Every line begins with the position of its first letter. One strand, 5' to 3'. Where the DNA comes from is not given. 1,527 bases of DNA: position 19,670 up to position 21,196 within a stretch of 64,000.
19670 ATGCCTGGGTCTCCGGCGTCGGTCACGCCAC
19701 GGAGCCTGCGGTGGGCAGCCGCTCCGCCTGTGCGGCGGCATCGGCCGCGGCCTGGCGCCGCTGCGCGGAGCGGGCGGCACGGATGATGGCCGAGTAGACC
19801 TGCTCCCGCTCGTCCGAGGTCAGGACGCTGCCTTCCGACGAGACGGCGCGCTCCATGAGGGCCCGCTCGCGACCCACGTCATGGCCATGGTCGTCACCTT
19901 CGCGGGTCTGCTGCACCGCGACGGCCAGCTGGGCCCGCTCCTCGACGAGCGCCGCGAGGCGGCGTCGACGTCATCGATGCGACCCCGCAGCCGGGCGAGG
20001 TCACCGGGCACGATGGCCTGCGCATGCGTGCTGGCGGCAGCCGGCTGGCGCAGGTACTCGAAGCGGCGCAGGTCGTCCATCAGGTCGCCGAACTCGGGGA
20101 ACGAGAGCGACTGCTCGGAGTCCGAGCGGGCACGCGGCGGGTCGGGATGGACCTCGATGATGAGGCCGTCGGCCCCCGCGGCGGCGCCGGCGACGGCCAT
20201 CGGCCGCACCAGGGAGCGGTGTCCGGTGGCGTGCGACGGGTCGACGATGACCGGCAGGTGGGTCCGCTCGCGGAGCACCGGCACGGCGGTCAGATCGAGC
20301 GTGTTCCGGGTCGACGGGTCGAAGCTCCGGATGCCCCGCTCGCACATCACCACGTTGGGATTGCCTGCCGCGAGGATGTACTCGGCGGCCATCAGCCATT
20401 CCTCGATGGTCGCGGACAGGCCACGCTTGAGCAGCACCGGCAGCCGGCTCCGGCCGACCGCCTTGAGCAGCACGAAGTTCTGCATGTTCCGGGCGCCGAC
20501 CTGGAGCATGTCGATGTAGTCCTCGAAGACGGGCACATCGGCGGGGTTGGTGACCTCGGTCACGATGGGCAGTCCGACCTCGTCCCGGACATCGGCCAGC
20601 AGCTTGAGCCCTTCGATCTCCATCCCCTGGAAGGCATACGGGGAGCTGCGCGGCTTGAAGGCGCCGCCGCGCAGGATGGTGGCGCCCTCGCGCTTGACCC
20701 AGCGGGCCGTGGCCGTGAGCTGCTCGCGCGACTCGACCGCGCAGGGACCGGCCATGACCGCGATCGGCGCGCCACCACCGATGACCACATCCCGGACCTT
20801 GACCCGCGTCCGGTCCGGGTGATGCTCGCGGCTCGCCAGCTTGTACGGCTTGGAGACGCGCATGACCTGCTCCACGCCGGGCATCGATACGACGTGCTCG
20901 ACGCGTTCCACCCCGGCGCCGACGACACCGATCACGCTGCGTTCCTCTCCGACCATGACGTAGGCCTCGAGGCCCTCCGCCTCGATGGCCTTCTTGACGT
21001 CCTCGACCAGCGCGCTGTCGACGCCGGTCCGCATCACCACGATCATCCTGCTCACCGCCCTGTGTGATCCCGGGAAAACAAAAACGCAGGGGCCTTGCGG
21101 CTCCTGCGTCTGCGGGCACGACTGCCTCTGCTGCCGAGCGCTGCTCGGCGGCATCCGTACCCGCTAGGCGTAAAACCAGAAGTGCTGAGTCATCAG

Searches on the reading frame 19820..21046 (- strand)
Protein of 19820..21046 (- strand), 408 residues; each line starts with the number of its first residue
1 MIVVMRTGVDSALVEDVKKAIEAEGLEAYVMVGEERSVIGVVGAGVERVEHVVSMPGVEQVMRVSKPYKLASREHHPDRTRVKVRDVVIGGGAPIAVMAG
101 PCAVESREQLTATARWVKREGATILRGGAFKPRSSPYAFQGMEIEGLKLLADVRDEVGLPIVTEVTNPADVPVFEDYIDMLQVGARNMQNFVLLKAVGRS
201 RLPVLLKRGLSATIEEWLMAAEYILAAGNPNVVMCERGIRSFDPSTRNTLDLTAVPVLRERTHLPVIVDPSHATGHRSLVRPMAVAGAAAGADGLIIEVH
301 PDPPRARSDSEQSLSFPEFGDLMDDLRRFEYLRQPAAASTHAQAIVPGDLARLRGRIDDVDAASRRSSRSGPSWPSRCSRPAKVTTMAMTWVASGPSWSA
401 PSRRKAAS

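Call 3: search_protein_families(library=pfam, proteins=[window:19820-21046:-])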
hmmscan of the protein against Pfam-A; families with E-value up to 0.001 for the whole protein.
window:19820-21046:- (408 aa): 3 families
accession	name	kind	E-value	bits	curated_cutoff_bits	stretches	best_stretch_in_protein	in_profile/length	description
PF00793.26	DAHP_synth_1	-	3.7e-79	265.9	25.5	1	84-319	6-257/270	DAHP synthetase I family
PF18152.6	DAHP_snth_FXD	-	2.7e-13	49.9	27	1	1-66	1-67/67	DAHP synthase ferredoxin-like domain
PF03102.20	NeuB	-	4.2e-06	26.8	22.1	1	144-331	55-234/241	NeuB family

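Call 9: find_homologous_proteins(query=window:19820-21046:-, max_evalue=1e-30)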
Query window:19820-21046:- (408 aa): 8000 proteins with E <= 1e-30 among 8000 candidates; the best 120 are listed.
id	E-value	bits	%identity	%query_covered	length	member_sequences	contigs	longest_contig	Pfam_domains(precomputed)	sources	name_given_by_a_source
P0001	7.9e-225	764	96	89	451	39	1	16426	PF03102.21,PF18152.7,PF00793.27,PF01817.27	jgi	jgi:3-deoxy-7-phosphoheptulonate synthase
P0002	1.4e-214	730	92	89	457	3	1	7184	PF03102.21,PF18152.7,PF00793.27,PF01817.27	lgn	-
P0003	4.4e-213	725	92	88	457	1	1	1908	PF18152.7,PF00793.27,PF01817.27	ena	-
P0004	4.8e-203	692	87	89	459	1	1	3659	PF03102.21,PF18152.7,PF00793.27,PF01817.27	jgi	jgi:3-deoxy-7-phosphoheptulonate synthase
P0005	6.6e-202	689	87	89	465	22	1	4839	PF03102.21,PF18152.7,PF00793.27,PF01817.27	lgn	-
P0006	9.2e-201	685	86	89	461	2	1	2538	PF03102.21,PF18152.7,PF00793.27,PF01817.27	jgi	jgi:3-deoxy-7-phosphoheptulonate synthase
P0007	5.7e-200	682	87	89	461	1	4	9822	PF03102.21,PF18152.7,PF00793.27,PF01817.27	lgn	-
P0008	1.4e-197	674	86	89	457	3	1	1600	PF03102.21,PF18152.7,PF00793.27,PF01817.27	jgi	jgi:3-deoxy-7-phosphoheptulonate synthase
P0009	2.0e-192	657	79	96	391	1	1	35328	PF03102.21,PF18152.7,PF00793.27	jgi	-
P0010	5.7e-190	649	81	89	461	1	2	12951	PF03102.21,PF18152.7,PF00793.27,PF01817.27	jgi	jgi:3-deoxy-7-phosphoheptulonate synthase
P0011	4.5e-186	637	79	89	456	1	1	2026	PF03102.21,PF18152.7,PF00793.27,PF01817.27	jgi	jgi:3-deoxy-7-phosphoheptulonate synthase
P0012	2.4e-185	634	78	89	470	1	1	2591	PF03102.21,PF18152.7,PF00793.27,PF01817.27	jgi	jgi:3-deoxy-7-phosphoheptulonate synthase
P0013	7.6e-185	633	79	89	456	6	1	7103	PF03102.21,PF18152.7,PF00793.27,PF01817.27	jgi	jgi:3-deoxy-7-phosphoheptulonate synthase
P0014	2.9e-184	631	77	89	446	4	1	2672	PF03102.21,PF18152.7,PF00793.27,PF01817.27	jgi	jgi:3-deoxy-7-phosphoheptulonate synthase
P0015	3.7e-184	630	79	89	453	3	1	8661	PF03102.21,PF18152.7,PF00793.27,PF01817.27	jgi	jgi:3-deoxy-7-phosphoheptulonate synthase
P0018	6.3e-182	623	78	88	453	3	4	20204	PF03102.21,PF18152.7,PF00793.27,PF01817.27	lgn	-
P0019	3.1e-181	621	78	88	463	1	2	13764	PF03102.21,PF18152.7,PF00793.27,PF01817.27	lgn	-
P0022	3.8e-180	617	75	88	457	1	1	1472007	PF03102.21,PF18152.7,PF00793.27,PF01817.27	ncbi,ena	-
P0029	2.8e-179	614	76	89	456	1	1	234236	PF03102.21,PF18152.7,PF00793.27,PF01817.27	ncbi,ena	-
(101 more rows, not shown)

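Call 12: find_related_loci(query=window:19820-21046:-, collection=genome_contigs, flank=6000)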
Query window:19820-21046:- (408 aa) in genome_contigs; peptide patterns used: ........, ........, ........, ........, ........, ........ (x = any residue, [..] = any of these).
600 stretches matched a pattern (row limit reached: there are more); 594 encode a relative of the query (tblastn E <= 1e-3); the best 80 are kept; 80 distinct loci.
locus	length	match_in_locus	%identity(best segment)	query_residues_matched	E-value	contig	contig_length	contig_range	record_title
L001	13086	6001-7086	75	1-362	2e-175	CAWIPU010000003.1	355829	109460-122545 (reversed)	MAG: uncultured Chloroflexia bacterium isolate MFD01721.bin.1.359 genome assembly, contig: contig_17734, whole genome sh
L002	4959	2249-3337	66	1-362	1e-161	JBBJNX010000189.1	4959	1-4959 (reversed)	MAG: Candidatus Limnocylindria bacterium isolate RDP_SRG_28 NODE_12717_length_4959_cov_4.262235, whole genome shotgun se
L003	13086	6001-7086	61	1-362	5e-147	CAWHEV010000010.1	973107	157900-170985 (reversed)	MAG: uncultured Chloroflexia bacterium isolate MFD02360.bin.1.60 genome assembly, contig: contig_842, whole genome shotg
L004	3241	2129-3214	63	1-361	6e-145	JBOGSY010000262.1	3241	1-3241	MAG: Candidatus Limnocylindria bacterium isolate SD8030_metabat2.bin.11_sub NODE_14278_length_3241_cov_2.150289, whole g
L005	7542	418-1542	52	1-376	2e-120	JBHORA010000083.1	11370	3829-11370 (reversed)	MAG: Chloroflexota bacterium isolate A0_42 coassembly_Ak141_54314, whole genome shotgun sequence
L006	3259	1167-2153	57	1-326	7e-124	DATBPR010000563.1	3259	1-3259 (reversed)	MAG TPA_asm: Candidatus Limnocylindrales bacterium isolate SMAG_U4082 k141_2159665, whole genome shotgun sequence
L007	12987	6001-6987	58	1-329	6e-120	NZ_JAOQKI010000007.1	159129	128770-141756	Roseburia amylophila strain Sanger_19 .13414_6_70.7, whole genome shotgun sequence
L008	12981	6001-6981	57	1-327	2e-119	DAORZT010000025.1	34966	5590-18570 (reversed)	MAG TPA_asm: Bacillota bacterium isolate AMR_MDS_1928 NODE_992_length_34966_cov_11.171465, whole genome shotgun sequence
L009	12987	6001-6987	56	1-326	6e-119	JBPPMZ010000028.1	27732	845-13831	MAG: Candidatus Limnocylindrales bacterium isolate BIOS2019_out_023 k131_1338686, whole genome shotgun sequence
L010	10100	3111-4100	56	1-327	8e-119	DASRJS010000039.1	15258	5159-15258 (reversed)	MAG TPA_asm: Candidatus Polarisedimenticolia bacterium isolate SMAG_U10142 k141_1490188, whole genome shotgun sequence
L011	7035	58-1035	57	1-323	1e-118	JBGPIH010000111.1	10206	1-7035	MAG: Candidatus Limnocylindria bacterium isolate OBJ_0618_7090110_339 k141_11476086_length_10206_cov_17.8981, whole geno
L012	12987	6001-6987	58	1-326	9e-119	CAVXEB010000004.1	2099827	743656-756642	MAG: uncultured Chloroflexia bacterium isolate MFD02242.bin.1.318 genome assembly, contig: contig_3474, whole genome sho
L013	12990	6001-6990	56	1-327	2e-117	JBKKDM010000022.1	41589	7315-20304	MAG: Candidatus Limnocylindrales bacterium isolate swi_bin.80 k127_15862208, whole genome shotgun sequence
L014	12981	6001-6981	56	1-324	2e-117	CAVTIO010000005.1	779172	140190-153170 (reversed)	MAG: uncultured Chloroflexia bacterium isolate MFD05684.bin.2.188 genome assembly, contig: contig_27913, whole genome sh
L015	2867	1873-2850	56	1-323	7e-122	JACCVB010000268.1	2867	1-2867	MAG: Chloroflexota bacterium isolate MGR_bin115 SD2897-2912_k127_3905585, whole genome shotgun sequence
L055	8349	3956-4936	55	1-327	7e-112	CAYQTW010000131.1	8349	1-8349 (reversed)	MAG TPA_asm: uncultured Anaerolineales bacterium isolate binchicken_co355_303 genome assembly, contig: NODE_6773_length_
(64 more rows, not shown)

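Call 13: find_related_loci(query=window:19820-21046:-, collection=metagenome_contigs, flank=4000)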
Query window:19820-21046:- (408 aa) in metagenome_contigs; peptide patterns used: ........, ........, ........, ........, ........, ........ (x = any residue, [..] = any of these).
600 stretches matched a pattern (row limit reached: there are more); 599 encode a relative of the query (tblastn E <= 1e-3); the best 80 are kept; 80 distinct loci.
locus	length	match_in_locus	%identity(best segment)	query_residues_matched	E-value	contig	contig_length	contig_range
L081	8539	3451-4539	88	1-362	0e+0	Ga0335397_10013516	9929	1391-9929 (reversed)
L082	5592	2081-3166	75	1-362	2e-179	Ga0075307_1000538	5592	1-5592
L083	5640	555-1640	75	1-362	2e-173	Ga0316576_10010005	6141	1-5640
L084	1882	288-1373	63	1-362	6e-160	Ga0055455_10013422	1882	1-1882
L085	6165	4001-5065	55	1-356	1e-120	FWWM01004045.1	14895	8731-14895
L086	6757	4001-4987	58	1-329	3e-120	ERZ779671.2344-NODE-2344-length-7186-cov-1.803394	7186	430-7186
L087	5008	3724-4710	58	1-329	7e-121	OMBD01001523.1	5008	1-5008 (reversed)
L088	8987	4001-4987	58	1-329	3e-120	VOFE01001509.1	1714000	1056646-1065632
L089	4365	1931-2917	58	1-329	1e-121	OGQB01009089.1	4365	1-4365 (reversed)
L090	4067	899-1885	57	1-326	4e-121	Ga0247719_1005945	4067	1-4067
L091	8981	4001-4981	57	1-324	7e-119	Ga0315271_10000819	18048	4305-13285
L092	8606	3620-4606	56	1-326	5e-118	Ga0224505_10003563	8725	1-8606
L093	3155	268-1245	55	1-323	3e-121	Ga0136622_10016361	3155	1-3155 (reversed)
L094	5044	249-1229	56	1-327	5e-118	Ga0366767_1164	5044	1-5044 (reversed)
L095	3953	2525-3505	54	1-327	4e-118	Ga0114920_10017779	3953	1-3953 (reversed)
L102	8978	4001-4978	56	1-326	2e-114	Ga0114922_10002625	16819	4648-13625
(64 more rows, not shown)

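Call 29: find_encoding_contigs(protein=P0001, flank=3000, max_places=4)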
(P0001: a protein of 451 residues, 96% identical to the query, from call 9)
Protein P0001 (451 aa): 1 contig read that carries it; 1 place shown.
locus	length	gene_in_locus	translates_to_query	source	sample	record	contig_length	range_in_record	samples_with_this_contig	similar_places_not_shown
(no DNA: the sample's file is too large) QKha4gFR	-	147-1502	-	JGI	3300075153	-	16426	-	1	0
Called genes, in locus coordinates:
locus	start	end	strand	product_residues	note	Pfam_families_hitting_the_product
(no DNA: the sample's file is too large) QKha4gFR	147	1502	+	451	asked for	PF18152:DAHP_snth_FXD, PF00793:DAHP_synth_1, PF03102:NeuB (weak), PF01817:CM_2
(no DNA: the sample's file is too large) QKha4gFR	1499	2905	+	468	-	PF00275:EPSP_synthase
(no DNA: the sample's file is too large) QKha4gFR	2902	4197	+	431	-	PF01264:Chorismate_synt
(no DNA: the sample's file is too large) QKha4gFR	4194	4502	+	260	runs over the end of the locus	PF08501:Shikimate_dh_N, PF18317:SDH_C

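Call 30: find_encoding_contigs(protein=P0002, flank=1500, max_places=3)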
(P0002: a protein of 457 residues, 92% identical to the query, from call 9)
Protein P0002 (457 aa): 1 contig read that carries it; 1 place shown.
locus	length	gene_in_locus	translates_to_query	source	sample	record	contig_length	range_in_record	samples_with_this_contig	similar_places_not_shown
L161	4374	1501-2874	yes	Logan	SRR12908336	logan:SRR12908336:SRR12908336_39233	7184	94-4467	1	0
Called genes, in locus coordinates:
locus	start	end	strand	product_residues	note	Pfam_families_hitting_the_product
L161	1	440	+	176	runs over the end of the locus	?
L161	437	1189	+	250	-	PF01925:TauE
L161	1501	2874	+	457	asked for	PF18152:DAHP_snth_FXD, PF00793:DAHP_synth_1, PF03102:NeuB (weak), PF01817:CM_2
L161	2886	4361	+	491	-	PF00275:EPSP_synthase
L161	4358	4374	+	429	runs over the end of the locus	PF01264:Chorismate_synt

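Call 31: find_encoding_contigs(protein=P0007, flank=1500, max_places=3)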
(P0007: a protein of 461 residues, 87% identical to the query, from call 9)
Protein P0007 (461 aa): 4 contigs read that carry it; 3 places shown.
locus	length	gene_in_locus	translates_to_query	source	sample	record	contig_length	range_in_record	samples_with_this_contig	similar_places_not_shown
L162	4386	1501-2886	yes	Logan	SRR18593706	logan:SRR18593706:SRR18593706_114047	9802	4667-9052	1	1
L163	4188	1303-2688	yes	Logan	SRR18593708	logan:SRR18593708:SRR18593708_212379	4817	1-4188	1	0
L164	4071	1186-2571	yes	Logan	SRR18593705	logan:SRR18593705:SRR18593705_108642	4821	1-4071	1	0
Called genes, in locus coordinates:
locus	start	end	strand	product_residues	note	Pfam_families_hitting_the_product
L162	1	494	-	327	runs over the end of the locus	PF22564:HAAS (faint)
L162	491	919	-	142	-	PF03551:PadR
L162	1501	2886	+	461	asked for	PF18152:DAHP_snth_FXD, PF00793:DAHP_synth_1, PF03102:NeuB (weak), PF01817:CM_2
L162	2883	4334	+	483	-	PF00275:EPSP_synthase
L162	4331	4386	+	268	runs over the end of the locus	?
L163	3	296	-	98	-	?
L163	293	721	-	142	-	PF03551:PadR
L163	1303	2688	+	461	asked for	PF18152:DAHP_snth_FXD, PF00793:DAHP_synth_1, PF03102:NeuB (weak), PF01817:CM_2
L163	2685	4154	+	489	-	-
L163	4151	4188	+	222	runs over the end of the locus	?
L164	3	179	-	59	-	?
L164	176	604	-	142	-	PF03551:PadR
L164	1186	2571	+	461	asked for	PF18152:DAHP_snth_FXD, PF00793:DAHP_synth_1, PF03102:NeuB (weak), PF01817:CM_2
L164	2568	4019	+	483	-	PF00275:EPSP_synthase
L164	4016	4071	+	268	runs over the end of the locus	?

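Call 32: find_encoding_contigs(protein=P0010, flank=1500, max_places=3)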
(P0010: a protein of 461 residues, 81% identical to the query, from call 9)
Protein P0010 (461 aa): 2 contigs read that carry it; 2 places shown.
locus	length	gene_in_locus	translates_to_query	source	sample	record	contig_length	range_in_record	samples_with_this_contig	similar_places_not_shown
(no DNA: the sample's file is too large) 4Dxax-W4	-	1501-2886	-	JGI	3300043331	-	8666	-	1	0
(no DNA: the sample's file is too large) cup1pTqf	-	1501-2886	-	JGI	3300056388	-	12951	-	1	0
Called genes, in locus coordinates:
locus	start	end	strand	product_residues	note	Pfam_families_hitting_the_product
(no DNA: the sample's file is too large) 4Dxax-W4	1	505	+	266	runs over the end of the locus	PF00106:adh_short, PF13561:adh_short_C2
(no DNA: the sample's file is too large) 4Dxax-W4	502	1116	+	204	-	PF28549:NDPSase_N, PF00293:NUDIX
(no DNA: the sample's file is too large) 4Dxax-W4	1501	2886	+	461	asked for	PF18152:DAHP_snth_FXD, PF00793:DAHP_synth_1, PF03102:NeuB (weak), PF01817:CM_2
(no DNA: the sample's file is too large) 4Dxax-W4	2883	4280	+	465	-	PF00275:EPSP_synthase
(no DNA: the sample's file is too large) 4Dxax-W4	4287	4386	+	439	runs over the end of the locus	PF01264:Chorismate_synt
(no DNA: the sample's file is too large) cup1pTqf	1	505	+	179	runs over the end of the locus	?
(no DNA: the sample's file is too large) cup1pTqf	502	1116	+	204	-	PF28549:NDPSase_N, PF00293:NUDIX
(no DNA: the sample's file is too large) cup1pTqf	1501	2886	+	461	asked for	PF18152:DAHP_snth_FXD, PF00793:DAHP_synth_1, PF03102:NeuB (weak), PF01817:CM_2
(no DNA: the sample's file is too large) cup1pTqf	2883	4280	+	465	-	PF00275:EPSP_synthase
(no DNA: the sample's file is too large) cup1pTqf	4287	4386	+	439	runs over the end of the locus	PF01264:Chorismate_synt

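Call 33: find_encoding_contigs(protein=P0005, flank=1200, max_places=3)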
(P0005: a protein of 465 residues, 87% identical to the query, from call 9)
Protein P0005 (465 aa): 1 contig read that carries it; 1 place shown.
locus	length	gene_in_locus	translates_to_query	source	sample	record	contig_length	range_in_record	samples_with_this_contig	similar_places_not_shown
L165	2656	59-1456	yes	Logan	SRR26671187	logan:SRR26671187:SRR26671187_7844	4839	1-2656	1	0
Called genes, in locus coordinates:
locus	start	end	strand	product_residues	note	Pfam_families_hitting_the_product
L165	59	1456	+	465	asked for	PF18152:DAHP_snth_FXD, PF00793:DAHP_synth_1, PF03102:NeuB (weak), PF01817:CM_2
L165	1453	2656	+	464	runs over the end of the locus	PF00275:EPSP_synthase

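Call 34: find_encoding_contigs(protein=P0018, flank=1200, max_places=3)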
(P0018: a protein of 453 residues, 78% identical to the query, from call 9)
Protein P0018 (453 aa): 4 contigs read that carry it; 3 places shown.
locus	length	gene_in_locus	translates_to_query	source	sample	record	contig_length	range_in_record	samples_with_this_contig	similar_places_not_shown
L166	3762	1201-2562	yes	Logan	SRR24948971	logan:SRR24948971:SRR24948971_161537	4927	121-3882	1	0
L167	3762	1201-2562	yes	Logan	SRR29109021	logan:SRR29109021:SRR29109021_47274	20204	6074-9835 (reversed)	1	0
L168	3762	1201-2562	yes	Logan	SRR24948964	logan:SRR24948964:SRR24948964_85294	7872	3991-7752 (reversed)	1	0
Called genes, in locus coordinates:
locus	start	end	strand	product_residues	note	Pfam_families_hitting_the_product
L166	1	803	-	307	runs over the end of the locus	?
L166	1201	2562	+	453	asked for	PF18152:DAHP_snth_FXD, PF00793:DAHP_synth_1, PF03102:NeuB, PF01817:CM_2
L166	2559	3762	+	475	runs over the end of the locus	-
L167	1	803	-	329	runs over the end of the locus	PF13384:HTH_23 (weak), PF04198:Sugar-bind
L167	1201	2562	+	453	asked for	PF18152:DAHP_snth_FXD, PF00793:DAHP_synth_1, PF03102:NeuB, PF01817:CM_2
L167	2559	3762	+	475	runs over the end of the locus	-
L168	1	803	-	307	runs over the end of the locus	?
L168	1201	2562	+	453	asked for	PF18152:DAHP_snth_FXD, PF00793:DAHP_synth_1, PF03102:NeuB, PF01817:CM_2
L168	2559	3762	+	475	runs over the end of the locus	-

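Call 35: find_encoding_contigs(protein=P0019, flank=1200, max_places=3)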
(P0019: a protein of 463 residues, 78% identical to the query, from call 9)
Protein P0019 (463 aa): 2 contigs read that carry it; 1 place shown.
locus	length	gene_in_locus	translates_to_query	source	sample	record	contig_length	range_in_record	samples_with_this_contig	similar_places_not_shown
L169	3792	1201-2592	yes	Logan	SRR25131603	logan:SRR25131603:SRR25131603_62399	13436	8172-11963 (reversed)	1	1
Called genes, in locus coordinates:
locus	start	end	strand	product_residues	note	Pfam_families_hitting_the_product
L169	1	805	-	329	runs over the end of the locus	PF13384:HTH_23 (weak), PF04198:Sugar-bind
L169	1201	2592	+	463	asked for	PF18152:DAHP_snth_FXD, PF00793:DAHP_synth_1, PF03102:NeuB (weak), PF01817:CM_2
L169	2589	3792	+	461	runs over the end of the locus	PF00275:EPSP_synthase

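Call 36: find_encoding_contigs(protein=P0022, flank=1200, max_places=2)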
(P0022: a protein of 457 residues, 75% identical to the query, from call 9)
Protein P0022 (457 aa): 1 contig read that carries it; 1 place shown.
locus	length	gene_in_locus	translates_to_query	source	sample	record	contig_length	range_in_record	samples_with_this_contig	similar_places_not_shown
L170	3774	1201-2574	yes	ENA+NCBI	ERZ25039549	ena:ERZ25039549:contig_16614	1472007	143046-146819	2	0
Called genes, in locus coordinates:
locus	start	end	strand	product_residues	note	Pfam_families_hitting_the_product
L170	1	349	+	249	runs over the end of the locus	PF00106:adh_short, PF08659:KR (weak), PF13561:adh_short_C2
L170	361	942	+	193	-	PF28549:NDPSase_N, PF00293:NUDIX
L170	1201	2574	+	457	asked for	PF18152:DAHP_snth_FXD, PF00793:DAHP_synth_1, PF03102:NeuB (weak), PF01817:CM_2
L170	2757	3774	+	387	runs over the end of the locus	PF00275:EPSP_synthase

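Call 37: find_encoding_contigs(protein=P0029, flank=1200, max_places=2)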
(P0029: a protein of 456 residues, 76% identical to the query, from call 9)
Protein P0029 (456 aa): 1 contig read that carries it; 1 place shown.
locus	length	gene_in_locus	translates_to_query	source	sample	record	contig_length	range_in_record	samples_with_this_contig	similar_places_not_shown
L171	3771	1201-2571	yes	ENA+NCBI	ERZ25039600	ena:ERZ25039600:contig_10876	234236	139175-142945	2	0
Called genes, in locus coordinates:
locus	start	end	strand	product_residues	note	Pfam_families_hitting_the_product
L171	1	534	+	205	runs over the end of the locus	-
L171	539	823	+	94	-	-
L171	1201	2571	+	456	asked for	PF18152:DAHP_snth_FXD, PF00793:DAHP_synth_1, PF03102:NeuB (weak), PF01817:CM_2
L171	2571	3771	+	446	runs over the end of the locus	PF00275:EPSP_synthase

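Call 80: search_protein_families(library=pfam, proteins=[L102:2591-3121:+, L102:3118-3978:+, L055:2594-3079:+, L055:2892-3929:+], max_evalue=0.001)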
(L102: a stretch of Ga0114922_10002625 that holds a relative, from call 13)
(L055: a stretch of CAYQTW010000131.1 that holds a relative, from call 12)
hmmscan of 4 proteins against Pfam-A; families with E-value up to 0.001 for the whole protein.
L102:2591-3121:+ (176 aa): 1 family
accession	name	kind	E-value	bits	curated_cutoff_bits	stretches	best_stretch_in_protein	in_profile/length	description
PF07736.16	CM_1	-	3.6e-43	147.1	27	1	59-173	2-116/116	Chorismate mutase type I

L102:3118-3978:+ (286 aa): 2 families
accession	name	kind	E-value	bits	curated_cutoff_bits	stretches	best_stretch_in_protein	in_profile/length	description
PF00800.23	PDT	-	2e-61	207.4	25.2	1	7-181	1-177/181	Prephenate dehydratase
PF01842.31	ACT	-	0.00021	21.5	27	1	194-241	2-48/66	ACT domain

L055:2594-3079:+ (161 aa): 1 family
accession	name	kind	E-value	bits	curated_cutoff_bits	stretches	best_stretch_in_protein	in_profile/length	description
PF07736.16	CM_1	-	2.2e-44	151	27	1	44-158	2-116/116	Chorismate mutase type I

L055:2892-3929:+ (345 aa): 2 families
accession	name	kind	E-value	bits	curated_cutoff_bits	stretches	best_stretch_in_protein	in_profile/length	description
PF00800.23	PDT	-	6e-61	205.8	25.2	1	68-244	1-179/181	Prephenate dehydratase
PF01842.31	ACT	-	0.00021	21.4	27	1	255-302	2-48/66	ACT domain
